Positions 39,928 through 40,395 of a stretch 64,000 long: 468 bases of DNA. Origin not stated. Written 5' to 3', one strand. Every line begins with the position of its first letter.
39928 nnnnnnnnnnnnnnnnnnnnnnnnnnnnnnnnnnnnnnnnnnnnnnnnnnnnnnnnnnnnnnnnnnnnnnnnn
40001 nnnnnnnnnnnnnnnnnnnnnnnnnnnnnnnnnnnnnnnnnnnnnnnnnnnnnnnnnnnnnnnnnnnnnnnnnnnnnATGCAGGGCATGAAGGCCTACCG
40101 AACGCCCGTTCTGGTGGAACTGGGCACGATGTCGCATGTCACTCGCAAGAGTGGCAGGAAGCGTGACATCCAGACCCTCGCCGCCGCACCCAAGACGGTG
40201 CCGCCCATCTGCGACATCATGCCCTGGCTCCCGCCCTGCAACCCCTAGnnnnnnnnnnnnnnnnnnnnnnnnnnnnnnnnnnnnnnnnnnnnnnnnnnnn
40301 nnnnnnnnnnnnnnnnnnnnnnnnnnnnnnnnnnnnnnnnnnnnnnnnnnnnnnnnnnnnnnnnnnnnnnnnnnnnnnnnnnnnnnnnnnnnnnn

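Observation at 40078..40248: Candidate lasso precursor, missed by the ORF track, with a textbook leader motif but an atypical core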

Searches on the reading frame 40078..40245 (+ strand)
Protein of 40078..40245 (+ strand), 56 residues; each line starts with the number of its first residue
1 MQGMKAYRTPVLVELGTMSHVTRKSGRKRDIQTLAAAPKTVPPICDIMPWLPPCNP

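Call 13: find_homologous_proteins(query=window:40078-40245:+, max_evalue=10)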
Query seq(56 aa) (56 aa): 2 proteins with E <= 10 among 2 candidates.
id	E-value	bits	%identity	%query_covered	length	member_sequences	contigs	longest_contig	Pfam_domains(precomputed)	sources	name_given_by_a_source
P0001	2.2e-31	124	100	100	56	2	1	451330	-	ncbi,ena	-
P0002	1.5e-22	96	85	93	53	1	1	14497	-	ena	-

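Call 16: find_encoding_contigs(protein=P0002, flank=10000)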
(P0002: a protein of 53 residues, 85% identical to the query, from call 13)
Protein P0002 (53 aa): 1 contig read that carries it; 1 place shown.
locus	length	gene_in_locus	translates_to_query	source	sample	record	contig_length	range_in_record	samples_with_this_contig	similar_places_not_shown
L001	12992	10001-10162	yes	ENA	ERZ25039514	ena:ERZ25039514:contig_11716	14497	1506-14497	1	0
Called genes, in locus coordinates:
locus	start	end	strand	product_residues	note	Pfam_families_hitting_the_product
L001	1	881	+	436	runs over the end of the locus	PF13614:AAA_31 (faint), PF01656:CbiA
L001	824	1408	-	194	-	PF00005:ABC_tran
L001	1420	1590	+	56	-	-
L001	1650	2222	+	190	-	-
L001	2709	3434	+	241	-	PF01370:Epimerase, PF04321:RmlD_sub_bind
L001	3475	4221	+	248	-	PF27840:ScmC (faint), PF07475:Hpr_kinase_C (weak)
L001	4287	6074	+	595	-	PF13522:GATase_6, PF13537:GATase_7, PF12481:DUF3700 (weak), PF00733:Asn_synthase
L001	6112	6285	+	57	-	-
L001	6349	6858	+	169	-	PF14907:NTP_transf_5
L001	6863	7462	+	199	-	PF14907:NTP_transf_5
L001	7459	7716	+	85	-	PF05402:PqqD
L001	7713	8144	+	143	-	PF13471:Transglut_core3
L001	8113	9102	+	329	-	PF13522:GATase_6, PF13537:GATase_7, PF00733:Asn_synthase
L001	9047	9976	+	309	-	PF00733:Asn_synthase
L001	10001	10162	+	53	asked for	-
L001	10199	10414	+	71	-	-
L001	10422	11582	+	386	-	PF13522:GATase_6, PF13537:GATase_7, PF00733:Asn_synthase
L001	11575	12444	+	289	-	PF00733:Asn_synthase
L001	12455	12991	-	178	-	?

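Call 20: find_encoding_contigs(protein=P0001, flank=10000)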
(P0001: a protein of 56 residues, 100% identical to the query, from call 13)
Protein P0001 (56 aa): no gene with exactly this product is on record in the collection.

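Call 26: find_homologous_proteins(query=A1, max_evalue=10)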
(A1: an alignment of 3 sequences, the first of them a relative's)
Query A1 (3 sequences) (56 aa, profile of the alignment): 8 proteins with E <= 10 among 8 candidates.
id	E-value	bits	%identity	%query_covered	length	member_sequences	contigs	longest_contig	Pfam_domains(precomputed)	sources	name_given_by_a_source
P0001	1.4e-33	132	100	100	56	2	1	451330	-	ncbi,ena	-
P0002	1.3e-30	123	85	93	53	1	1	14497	-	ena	-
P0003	1.0e-24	104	36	89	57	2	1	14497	-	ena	-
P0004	3.7e-23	99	69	93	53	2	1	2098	-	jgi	jgi:hypothetical protein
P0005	2.8e-21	93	65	98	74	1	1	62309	-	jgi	jgi:hypothetical protein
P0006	1.5e-17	81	64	98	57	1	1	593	-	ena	-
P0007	3.1e-16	77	50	93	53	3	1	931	-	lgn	-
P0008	6.1e-6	44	43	95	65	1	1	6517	-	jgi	-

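Call 28: find_encoding_contigs(protein=P0005, flank=10000)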
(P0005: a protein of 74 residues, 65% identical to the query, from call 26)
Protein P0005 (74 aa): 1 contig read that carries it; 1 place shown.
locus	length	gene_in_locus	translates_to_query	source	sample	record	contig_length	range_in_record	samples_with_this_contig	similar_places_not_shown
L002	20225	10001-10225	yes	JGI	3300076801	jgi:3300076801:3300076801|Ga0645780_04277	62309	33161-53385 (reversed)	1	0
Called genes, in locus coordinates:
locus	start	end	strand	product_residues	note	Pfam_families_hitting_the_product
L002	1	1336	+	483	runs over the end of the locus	PF13614:AAA_31 (faint), PF01656:CbiA (weak)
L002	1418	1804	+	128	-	PF00903:Glyoxalase (weak)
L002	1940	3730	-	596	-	PF00664:ABC_membrane, PF02463:SMC_N (faint), PF00005:ABC_tran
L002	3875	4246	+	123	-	-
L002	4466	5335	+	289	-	PF01073:3Beta_HSD (weak), PF01370:Epimerase, PF02719:Polysacc_synt_2 (faint), PF04321:RmlD_sub_bind, PF16363:GDP_Man_Dehyd, PF07993:NAD_binding_4 (weak)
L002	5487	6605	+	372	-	PF14907:NTP_transf_5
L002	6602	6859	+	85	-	PF05402:PqqD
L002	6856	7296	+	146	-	PF13471:Transglut_core3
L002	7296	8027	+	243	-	PF07475:Hpr_kinase_C (weak)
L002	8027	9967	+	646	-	PF13522:GATase_6, PF13537:GATase_7, PF00733:Asn_synthase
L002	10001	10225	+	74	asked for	-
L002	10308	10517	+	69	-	-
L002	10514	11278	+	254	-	PF02661:Fic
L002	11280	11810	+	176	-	-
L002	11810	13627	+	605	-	PF13537:GATase_7, PF13522:GATase_6, PF00733:Asn_synthase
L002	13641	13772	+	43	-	-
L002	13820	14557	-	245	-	PF03816:LytR_cpsA_psr (faint)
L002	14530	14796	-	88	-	-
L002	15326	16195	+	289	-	PF00534:Glycos_transf_1, PF13692:Glyco_trans_1_4 (weak)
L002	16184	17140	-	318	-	-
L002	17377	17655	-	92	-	-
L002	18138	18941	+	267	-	PF13579:Glyco_trans_4_4 (faint), PF20706:GT4-conflict, PF00534:Glycos_transf_1, PF13692:Glyco_trans_1_4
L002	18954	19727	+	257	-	PF00535:Glycos_transf_2 (faint)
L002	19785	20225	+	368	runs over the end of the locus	PF13439:Glyco_transf_4 (faint), PF20706:GT4-conflict, PF00534:Glycos_transf_1, PF13692:Glyco_trans_1_4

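Call 29: find_encoding_contigs(protein=P0008, flank=10000)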
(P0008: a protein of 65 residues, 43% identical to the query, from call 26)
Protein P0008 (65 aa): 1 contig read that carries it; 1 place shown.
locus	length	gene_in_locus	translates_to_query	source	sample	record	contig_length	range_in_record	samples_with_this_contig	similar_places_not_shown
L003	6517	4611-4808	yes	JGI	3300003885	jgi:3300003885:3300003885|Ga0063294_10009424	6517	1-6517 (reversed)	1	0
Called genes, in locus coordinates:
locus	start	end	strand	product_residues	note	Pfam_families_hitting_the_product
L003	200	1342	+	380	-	PF14907:NTP_transf_5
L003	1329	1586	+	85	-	PF05402:PqqD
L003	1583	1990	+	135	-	PF13471:Transglut_core3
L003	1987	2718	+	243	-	PF07475:Hpr_kinase_C (weak)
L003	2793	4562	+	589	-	PF13537:GATase_7, PF13522:GATase_6, PF00733:Asn_synthase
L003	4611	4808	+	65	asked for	-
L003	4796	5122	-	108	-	-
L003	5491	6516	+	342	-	?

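Call 47: search_protein_families(library=ncbifam, proteins=[L002:5487-6605:+, L002:6602-6859:+, L002:6856-7296:+, L002:7296-8027:+, L002:8027-9967:+, L002:10514-11278:+, L002:11280-11810:+, L002:11810-13627:+], max_evalue=0.001)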
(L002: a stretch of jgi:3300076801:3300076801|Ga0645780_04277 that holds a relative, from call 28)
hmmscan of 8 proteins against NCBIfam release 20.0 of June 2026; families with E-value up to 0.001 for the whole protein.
L002:5487-6605:+ (372 aa): 0 families

L002:6602-6859:+ (85 aa): 7 families
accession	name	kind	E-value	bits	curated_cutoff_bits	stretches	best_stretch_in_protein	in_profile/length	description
NF033530.1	lasso_PqqD_Strm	exception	1.3e-16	60.6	70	1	8-81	6-78/78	lasso peptide biosynthesis PqqD family chaperone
NF033536.1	lasso_PqqD_Bac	exception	1.6e-13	50.6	80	1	4-81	9-86/88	lasso peptide biosynthesis PqqD family chaperone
TIGR04248.1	SCM_PqqD_rel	equivalog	6e-11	42.4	100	1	11-80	11-80/84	SynChlorMet cassette protein ScmD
TIGR04353.1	PqqD_rel_X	equivalog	1.8e-07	32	35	1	12-81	1-73/74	HPr-rel-A system PqqD family peptide chaperone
TIGR04302.1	geo_PqqD_fam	equivalog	1.3e-06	28.7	100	1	18-81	38-100/102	GeoRSP system PqqD family peptide chaperone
NF050069.2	PqqD_rel_WgkC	exception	3.6e-05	23.7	110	1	10-72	15-77/103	PqqD family peptide maturation chaperone WgkC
TIGR03859.1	PQQ_PqqD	equivalog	5.6e-05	22.9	46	1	24-79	24-78/81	pyrroloquinoline quinone biosynthesis peptide chaperone PqqD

L002:6856-7296:+ (146 aa): 1 family
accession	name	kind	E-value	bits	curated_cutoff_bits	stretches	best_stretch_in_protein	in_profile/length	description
NF033537.1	lasso_biosyn_B2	equivalog_domain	4.6e-18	65.8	33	1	20-135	5-128/132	lasso peptide biosynthesis B2 protein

L002:7296-8027:+ (243 aa): 4 families
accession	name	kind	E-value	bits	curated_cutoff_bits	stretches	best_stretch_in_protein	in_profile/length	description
TIGR00679.1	hpr-ser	equivalog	7.6e-07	28.6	240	1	91-138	131-178/300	HPr(Ser) kinase/phosphatase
TIGR04355.1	HprK_rel_B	hypoth_equivalog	7.7e-07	28.5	200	1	91-139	144-192/351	HprK-related kinase B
TIGR04352.1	HprK_rel_A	equivalog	5.5e-06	25.7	200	1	40-135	48-140/280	HprK-related kinase A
NF003883.0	PRK05428.2-1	equivalog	2.9e-05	23.6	252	1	88-142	12-66/189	HPr kinase/phosphorylase-related protein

L002:8027-9967:+ (646 aa): 6 families
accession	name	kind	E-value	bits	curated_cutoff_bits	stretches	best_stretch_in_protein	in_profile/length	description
NF033535.1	lass_lactam_cya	exception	4.4e-41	141.2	525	1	20-388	21-402/668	lasso peptide isopeptide bond-forming cyclase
TIGR01536.1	asn_synth_AEB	equivalog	4.5e-34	118.3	267.1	1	93-362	104-367/517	asparagine synthase (glutamine-hydrolyzing)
TIGR03104.1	trio_amidotrans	equivalog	1.3e-23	83.1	570.1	1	93-306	103-320/589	N-acetylglutaminylglutamine amidotransferase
TIGR03108.1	eps_aminotran_1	hypoth_equivalog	1.3e-21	76.9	816.9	1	92-263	102-278/628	XrtA/PEP-CTERM system amidotransferase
NF006949.0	PRK09431.1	equivalog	4.3e-15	55.2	499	1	85-157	98-167/554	asparagine synthase B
NF033561.1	macrolact_Ik_Al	subfamily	7.2e-14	51.3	300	1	129-400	97-362/561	albusnodin/ikarugamycin family macrolactam cyclase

L002:10514-11278:+ (254 aa): 1 family
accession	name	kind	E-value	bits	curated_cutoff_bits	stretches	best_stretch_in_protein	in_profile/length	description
TIGR01550.1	DOC_P1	subfamily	2.3e-05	24.6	38.65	1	56-91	53-88/122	type II toxin-antitoxin system death-on-curing family toxin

L002:11280-11810:+ (176 aa): 0 families

L002:11810-13627:+ (605 aa): 6 families
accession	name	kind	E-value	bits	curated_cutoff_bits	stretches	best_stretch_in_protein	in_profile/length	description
NF033535.1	lass_lactam_cya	exception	1.9e-56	192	525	2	8-392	8-402/668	lasso peptide isopeptide bond-forming cyclase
TIGR01536.1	asn_synth_AEB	equivalog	1.5e-47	162.8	267.1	1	17-525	18-513/517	asparagine synthase (glutamine-hydrolyzing)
TIGR03108.1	eps_aminotran_1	hypoth_equivalog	2.9e-35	122.1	816.9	1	86-311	92-316/628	XrtA/PEP-CTERM system amidotransferase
TIGR03104.1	trio_amidotrans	equivalog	1.2e-32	112.9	570.1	1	94-306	99-316/589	N-acetylglutaminylglutamine amidotransferase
NF033561.1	macrolact_Ik_Al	subfamily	2.8e-27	95.5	300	1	116-569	81-531/561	albusnodin/ikarugamycin family macrolactam cyclase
NF006949.0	PRK09431.1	equivalog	6.2e-25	87.7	499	2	4-163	4-168/554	asparagine synthase B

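Call 66: search_protein_representatives(alignment_id=A4)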
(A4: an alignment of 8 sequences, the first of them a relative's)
Query: 8 sequences, 53 profile positions. Proteins with E-value up to 0.001 (for the whole library): 48; up to 1e-10: 8; up to 1e-30: 0. The best 48 are listed.
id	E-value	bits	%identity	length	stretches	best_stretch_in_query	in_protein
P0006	4.0e-26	107.1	-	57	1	1-53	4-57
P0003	4.7e-21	90.9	-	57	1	1-53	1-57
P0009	1.1e-12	64.1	-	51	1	1-47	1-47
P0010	1.9e-12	63.4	-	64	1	1-52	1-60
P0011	2.8e-12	62.8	-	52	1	1-48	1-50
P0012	1.6e-11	60.4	-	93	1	1-47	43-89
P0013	4.8e-11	58.8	-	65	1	1-52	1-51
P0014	1.0e-10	57.8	-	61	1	1-48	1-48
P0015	4.5e-09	52.5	-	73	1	1-47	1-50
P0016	1.7e-08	50.7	-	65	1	1-52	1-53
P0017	7.6e-08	48.6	-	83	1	2-52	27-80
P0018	8.9e-08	48.4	-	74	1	1-48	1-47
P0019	1.7e-07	47.5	-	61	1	1-47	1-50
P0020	2.4e-07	47.0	-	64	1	1-33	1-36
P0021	2.9e-07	46.8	-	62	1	1-53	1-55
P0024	2.3e-06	43.8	-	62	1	1-49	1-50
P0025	2.7e-06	43.7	-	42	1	2-30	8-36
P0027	3.3e-06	43.4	-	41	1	3-31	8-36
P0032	1.9e-05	41.0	-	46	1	1-34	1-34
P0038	5.0e-05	39.6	-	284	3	7-30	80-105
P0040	6.4e-05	39.2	-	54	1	1-39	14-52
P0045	1.2e-04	38.4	-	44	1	3-28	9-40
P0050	4.8e-04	36.4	-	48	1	2-28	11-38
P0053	8.0e-04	35.7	-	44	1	2-27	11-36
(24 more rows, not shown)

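Call 68: search_protein_families(library=ncbifam, proteins=[P0001, P0003, P0025, P0027, P0009, P0016, P0050, P0040], max_evalue=10)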
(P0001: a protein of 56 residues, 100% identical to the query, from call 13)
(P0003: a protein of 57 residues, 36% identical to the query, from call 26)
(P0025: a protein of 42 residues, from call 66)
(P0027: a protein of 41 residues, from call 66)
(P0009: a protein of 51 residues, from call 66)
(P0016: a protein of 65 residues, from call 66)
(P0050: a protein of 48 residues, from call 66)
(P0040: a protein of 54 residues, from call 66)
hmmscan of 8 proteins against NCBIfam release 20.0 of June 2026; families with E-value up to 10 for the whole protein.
P0001 (56 aa): 1 family
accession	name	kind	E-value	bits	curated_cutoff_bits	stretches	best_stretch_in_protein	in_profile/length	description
NF033521.1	lasso_leader_L3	domain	0.0082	16.2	19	1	7-27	1-19/20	lasso RiPP family leader peptide-containing protein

P0003 (57 aa): 2 families
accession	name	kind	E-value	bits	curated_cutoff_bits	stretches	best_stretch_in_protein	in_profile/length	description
NF033528.1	lasso_cyano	subfamily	0.0095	15.9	33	1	1-24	1-24/35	lasso peptide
NF033521.1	lasso_leader_L3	domain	0.17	12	19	1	5-24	1-18/20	lasso RiPP family leader peptide-containing protein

P0025 (42 aa): 1 family
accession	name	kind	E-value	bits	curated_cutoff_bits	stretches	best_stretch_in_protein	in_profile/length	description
NF033528.1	lasso_cyano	subfamily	0.0077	16.2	33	1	9-26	4-21/35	lasso peptide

P0027 (41 aa): 0 families

P0009 (51 aa): 1 family
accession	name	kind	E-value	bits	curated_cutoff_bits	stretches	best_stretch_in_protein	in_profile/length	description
NF033521.1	lasso_leader_L3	domain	0.065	13.3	19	1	4-23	1-18/20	lasso RiPP family leader peptide-containing protein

P0016 (65 aa): 0 families

P0050 (48 aa): 1 family
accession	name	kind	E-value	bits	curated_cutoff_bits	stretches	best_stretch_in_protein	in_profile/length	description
NF033521.1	lasso_leader_L3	domain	0.0013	18.6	19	1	13-33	1-19/20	lasso RiPP family leader peptide-containing protein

P0040 (54 aa): 0 families

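Call 69: search_protein_families(library=pfam, proteins=[P0001, P0003, P0025, P0027, P0009, P0016, P0050, P0040], max_evalue=10)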
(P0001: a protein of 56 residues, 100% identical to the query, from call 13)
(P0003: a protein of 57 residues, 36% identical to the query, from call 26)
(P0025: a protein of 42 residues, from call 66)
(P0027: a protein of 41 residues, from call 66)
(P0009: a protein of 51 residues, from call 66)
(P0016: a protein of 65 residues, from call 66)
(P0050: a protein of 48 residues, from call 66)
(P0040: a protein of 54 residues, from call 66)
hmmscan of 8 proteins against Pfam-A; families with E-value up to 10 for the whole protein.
P0001 (56 aa): 1 family
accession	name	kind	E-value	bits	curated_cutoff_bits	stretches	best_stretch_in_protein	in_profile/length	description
PF19397.4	DUF5972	-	0.049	13.7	22.6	1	4-16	1-13/28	Family of unknown function (DUF5972)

P0003 (57 aa): 0 families

P0025 (42 aa): 1 family
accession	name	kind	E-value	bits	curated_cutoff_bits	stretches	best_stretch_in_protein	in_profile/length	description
PF19397.4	DUF5972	-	0.042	13.8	22.6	1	7-20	1-14/28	Family of unknown function (DUF5972)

P0027 (41 aa): 0 families

P0009 (51 aa): 0 families

P0016 (65 aa): 0 families

P0050 (48 aa): 0 families

P0040 (54 aa): 0 families
